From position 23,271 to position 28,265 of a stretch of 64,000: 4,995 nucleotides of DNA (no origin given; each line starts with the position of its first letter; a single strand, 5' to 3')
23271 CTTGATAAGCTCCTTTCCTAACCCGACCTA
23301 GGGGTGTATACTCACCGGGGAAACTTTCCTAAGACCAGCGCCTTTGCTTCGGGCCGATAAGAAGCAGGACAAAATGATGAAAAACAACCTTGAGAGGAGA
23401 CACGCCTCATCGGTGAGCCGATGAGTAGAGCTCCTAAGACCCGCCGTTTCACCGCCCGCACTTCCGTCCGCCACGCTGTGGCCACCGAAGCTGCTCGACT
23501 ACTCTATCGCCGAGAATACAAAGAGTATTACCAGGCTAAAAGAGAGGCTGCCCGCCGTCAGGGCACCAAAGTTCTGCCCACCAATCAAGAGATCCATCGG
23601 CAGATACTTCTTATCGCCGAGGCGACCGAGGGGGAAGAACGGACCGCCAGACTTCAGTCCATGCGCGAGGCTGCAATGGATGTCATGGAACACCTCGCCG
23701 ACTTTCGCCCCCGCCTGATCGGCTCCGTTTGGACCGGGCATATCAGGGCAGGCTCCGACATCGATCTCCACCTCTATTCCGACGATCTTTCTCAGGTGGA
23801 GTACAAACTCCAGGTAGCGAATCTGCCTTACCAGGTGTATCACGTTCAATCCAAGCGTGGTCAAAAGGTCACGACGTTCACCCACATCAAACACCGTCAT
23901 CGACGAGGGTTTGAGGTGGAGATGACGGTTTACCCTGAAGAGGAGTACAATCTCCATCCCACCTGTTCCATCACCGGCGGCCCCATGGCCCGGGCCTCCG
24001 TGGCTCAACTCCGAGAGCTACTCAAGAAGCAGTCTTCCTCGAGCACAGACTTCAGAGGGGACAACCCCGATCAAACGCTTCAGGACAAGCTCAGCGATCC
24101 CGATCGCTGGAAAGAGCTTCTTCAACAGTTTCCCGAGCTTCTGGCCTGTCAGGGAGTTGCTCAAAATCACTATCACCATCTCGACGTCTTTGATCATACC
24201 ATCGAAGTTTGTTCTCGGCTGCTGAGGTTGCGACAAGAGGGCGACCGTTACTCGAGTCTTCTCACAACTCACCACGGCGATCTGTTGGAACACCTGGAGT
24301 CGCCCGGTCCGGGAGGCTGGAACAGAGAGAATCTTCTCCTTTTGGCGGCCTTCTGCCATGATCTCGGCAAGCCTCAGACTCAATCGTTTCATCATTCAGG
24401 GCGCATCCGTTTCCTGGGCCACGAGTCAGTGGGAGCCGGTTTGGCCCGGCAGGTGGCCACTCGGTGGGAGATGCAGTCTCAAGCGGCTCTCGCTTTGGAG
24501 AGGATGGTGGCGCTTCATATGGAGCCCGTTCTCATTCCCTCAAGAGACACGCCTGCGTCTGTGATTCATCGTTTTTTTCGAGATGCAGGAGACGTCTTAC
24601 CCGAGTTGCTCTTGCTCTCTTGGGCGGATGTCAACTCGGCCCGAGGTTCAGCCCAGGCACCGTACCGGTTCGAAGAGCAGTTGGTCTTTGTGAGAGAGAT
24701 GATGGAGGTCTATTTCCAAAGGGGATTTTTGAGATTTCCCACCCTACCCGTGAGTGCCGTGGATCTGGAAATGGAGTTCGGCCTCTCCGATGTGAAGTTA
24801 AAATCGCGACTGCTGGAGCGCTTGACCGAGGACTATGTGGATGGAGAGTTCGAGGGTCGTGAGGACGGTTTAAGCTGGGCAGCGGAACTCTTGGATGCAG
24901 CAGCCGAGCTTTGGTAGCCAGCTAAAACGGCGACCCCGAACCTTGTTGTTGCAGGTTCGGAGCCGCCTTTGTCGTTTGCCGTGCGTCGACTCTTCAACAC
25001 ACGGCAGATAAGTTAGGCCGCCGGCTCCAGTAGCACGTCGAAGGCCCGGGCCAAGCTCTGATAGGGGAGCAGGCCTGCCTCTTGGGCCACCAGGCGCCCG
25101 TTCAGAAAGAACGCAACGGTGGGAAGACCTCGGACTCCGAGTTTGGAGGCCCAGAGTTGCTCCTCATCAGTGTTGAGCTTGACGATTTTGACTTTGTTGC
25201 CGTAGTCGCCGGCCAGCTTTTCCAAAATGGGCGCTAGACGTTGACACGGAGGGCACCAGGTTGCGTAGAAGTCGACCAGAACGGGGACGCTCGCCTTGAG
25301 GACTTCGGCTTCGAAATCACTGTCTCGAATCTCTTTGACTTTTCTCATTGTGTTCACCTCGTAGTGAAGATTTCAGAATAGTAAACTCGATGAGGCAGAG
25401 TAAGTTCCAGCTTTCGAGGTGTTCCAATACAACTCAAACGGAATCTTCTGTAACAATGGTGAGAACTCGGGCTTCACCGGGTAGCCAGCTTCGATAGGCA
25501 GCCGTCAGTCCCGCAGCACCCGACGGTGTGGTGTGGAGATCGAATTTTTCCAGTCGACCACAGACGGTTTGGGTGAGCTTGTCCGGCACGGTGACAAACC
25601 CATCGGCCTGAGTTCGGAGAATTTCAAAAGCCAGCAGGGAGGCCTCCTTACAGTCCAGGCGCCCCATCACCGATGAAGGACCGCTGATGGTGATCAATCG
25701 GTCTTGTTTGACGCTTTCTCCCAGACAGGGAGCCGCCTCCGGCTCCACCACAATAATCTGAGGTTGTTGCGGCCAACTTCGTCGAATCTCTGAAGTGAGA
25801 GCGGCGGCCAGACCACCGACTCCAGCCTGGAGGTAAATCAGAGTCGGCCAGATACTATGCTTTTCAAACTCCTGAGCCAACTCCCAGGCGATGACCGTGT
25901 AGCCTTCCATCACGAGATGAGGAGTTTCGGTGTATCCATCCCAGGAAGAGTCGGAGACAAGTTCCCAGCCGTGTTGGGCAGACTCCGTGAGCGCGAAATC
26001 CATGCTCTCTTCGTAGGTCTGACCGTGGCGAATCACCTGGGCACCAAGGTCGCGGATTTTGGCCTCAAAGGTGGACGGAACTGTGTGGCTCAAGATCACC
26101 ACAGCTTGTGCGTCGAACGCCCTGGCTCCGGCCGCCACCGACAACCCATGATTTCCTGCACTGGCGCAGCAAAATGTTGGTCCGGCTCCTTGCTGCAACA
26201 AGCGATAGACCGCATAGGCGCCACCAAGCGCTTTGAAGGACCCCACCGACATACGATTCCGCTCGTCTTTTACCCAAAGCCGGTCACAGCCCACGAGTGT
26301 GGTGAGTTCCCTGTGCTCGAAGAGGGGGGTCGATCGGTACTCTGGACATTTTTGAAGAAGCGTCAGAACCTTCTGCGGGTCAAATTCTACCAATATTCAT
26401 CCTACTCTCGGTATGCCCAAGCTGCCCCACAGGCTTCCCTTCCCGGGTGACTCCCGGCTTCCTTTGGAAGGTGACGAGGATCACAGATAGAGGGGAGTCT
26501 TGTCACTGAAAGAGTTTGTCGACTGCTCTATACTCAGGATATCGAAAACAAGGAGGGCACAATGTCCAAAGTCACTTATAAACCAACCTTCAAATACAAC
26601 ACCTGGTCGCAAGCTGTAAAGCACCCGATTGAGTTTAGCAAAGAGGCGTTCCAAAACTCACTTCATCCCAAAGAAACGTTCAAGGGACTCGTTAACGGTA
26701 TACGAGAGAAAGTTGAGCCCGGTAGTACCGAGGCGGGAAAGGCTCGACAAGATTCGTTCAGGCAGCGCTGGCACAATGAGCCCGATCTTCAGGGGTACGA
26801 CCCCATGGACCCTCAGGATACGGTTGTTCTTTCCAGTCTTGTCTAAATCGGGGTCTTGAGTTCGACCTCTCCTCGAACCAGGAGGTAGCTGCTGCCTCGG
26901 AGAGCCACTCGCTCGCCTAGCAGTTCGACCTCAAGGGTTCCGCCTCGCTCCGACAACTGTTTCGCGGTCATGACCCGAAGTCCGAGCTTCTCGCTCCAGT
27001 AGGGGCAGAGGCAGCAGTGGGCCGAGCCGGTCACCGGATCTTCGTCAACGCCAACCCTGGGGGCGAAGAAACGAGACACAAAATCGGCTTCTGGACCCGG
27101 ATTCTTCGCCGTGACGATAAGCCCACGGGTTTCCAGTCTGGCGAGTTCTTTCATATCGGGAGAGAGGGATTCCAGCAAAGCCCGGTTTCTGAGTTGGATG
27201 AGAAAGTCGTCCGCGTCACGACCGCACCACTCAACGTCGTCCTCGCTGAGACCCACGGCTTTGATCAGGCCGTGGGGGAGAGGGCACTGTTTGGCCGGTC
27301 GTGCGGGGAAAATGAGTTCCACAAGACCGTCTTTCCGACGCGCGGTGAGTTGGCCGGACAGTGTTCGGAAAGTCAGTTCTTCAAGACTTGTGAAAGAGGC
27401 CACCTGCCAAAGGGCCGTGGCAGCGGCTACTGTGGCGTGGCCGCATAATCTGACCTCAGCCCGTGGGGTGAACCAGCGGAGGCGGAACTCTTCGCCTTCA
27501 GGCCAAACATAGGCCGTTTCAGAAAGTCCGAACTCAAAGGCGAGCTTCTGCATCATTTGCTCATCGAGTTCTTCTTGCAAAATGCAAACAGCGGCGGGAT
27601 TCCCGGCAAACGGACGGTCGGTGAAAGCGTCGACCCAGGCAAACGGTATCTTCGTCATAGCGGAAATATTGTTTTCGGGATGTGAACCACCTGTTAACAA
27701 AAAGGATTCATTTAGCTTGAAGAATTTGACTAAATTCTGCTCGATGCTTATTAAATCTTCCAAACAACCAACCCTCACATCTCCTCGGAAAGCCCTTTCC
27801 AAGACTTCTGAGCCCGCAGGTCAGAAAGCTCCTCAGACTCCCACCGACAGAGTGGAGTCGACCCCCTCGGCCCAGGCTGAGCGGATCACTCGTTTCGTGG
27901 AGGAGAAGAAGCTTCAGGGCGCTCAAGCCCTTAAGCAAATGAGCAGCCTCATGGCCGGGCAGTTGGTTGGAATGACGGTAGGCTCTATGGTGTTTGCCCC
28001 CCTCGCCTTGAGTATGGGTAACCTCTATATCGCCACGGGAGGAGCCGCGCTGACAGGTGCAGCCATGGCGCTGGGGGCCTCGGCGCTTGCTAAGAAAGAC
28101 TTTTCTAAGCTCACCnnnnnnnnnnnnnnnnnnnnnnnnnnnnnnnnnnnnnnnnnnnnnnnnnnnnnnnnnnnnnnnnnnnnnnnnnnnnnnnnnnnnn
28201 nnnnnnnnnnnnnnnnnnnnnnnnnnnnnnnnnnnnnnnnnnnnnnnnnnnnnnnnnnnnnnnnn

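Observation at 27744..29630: HExxH zincin embedded between long glycine-zipper (GxxxG) segments: membrane-inserting effector or bacteriocin-like protein?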

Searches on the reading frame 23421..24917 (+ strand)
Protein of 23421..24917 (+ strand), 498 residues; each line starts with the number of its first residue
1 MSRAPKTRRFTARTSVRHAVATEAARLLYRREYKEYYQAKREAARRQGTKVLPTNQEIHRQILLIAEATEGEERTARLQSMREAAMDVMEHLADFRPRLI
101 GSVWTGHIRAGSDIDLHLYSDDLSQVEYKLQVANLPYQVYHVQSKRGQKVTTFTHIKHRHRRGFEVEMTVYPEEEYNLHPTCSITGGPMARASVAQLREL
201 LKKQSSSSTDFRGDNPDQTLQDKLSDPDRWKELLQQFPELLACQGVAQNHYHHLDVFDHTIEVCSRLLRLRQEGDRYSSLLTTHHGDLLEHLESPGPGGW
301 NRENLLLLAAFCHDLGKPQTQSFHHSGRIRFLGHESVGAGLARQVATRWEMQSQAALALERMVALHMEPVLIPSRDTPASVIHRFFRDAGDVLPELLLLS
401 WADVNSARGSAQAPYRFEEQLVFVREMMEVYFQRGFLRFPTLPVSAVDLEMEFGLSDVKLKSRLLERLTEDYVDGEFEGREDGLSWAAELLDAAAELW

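Call 14: search_protein_families(library=pfam, proteins=[window:23421-24917:+], max_evalue=0.00001)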
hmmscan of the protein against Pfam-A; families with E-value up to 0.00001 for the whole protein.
window:23421-24917:+ (498 aa): 1 family
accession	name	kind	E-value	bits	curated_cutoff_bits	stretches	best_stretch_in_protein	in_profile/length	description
PF01966.28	HD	-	1.1e-07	32.6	22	1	301-404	22-112/116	HD domain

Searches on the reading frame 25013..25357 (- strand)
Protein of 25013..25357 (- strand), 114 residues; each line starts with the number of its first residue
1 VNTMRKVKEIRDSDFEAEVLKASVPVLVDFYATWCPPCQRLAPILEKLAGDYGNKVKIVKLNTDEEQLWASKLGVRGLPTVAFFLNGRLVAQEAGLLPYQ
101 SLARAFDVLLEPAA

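Call 14: search_protein_families(library=pfam, proteins=[window:25013-25357:-], max_evalue=0.00001)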
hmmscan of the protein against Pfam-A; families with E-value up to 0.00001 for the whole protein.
window:25013-25357:- (114 aa): 5 families
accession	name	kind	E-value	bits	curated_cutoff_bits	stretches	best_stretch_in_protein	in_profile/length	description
PF00085.26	Thioredoxin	-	3.1e-27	95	23.5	1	7-104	2-99/103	Thioredoxin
PF13098.12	Thioredoxin_2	-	2.7e-09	37.8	27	1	23-104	5-102/104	Thioredoxin-like domain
PF13905.12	Thioredoxin_8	-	1.1e-06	29.3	27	1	25-67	3-47/94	Thioredoxin-like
PF08534.16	Redoxin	-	4.9e-06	26.8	26.6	1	25-71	30-79/148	Redoxin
PF00578.27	AhpC-TSA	-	5.8e-06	26.7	26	1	21-67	24-71/124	AhpC/TSA family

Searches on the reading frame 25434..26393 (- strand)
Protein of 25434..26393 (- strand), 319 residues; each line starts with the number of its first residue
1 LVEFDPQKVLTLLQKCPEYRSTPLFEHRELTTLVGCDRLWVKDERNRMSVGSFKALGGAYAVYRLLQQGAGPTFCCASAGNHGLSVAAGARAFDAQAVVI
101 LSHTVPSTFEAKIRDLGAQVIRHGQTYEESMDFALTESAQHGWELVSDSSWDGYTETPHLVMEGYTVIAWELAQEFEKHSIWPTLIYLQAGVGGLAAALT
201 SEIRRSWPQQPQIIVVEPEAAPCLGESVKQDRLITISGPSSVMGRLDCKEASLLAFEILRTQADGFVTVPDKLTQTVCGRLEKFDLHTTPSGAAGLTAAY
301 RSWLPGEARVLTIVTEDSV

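Call 14: search_protein_families(library=pfam, proteins=[window:25434-26393:-], max_evalue=0.00001)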
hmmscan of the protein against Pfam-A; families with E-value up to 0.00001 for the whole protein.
window:25434-26393:- (319 aa): 1 family
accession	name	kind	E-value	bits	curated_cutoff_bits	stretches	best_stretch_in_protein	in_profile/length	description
PF00291.31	PALP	-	7.8e-55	186.7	35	1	18-315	4-294/295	Pyridoxal-phosphate dependent enzyme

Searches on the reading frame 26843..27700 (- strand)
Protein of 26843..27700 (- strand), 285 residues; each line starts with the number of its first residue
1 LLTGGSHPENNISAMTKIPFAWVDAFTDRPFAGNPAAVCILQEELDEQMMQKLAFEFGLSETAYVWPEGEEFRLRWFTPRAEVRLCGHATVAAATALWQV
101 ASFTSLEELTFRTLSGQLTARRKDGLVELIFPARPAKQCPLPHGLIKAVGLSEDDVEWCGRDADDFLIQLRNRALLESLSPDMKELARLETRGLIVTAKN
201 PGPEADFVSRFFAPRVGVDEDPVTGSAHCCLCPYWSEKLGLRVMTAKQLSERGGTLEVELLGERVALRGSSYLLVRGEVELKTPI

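Call 14: search_protein_families(library=pfam, proteins=[window:26843-27700:-], max_evalue=0.00001)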
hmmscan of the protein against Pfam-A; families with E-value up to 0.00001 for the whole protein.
window:26843-27700:- (285 aa): 1 family
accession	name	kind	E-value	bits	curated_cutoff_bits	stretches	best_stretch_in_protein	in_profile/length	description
PF02567.21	PhzC-PhzF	-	7.1e-62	209.9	27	1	23-272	1-276/281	Phenazine biosynthesis-like protein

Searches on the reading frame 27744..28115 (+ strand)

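Call 59: search_protein_families(library=pfam, proteins=[window:27744-28115:+], max_evalue=10)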
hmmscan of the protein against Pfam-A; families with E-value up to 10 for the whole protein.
window:27744-28115:+ (124 aa): 1 family
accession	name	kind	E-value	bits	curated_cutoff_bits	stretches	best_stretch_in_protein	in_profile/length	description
PF10399.14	UCR_Fe-S_N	-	2.2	8.2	24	1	94-110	15-31/41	Ubiquitinol-cytochrome C reductase Fe-S subunit TAT signal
